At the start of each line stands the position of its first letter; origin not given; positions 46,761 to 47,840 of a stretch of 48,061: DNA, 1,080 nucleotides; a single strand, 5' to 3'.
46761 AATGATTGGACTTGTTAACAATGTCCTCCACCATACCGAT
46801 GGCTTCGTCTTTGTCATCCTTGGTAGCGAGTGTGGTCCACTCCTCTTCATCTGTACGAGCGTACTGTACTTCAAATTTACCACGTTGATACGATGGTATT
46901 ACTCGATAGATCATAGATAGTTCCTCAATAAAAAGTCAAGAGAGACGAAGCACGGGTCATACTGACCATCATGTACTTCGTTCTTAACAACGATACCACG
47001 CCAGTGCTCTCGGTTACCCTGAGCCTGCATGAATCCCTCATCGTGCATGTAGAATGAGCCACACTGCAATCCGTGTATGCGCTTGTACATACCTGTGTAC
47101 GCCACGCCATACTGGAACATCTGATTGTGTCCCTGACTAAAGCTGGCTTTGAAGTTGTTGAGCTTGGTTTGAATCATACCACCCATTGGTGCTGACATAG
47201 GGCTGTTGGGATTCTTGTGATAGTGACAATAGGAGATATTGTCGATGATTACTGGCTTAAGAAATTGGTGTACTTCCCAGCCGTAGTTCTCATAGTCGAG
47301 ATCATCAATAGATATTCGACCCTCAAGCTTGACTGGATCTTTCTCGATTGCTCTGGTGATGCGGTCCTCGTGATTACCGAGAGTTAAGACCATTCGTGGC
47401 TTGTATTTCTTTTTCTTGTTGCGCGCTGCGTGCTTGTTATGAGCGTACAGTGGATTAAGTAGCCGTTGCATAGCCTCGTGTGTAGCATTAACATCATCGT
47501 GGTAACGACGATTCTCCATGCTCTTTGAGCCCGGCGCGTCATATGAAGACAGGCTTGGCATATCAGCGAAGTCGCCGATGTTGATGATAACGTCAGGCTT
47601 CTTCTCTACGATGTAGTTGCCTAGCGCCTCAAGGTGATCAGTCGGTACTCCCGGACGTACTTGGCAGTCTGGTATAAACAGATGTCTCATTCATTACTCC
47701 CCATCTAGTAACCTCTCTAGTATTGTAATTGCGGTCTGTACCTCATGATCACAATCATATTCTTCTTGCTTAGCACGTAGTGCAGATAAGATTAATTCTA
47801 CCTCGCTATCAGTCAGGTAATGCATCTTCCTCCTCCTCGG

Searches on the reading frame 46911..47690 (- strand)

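Call 94: search_protein_families(library=phrogs, proteins=[window:46911-47690:-], max_evalue=0.00001)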
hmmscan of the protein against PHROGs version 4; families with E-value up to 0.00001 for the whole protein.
window:46911-47690:- (259 aa): 1 family
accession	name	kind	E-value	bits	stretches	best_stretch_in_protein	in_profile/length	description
phrog_221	-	other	3.1e-45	156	1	1-252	112-349/367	metallo-phosphoesterase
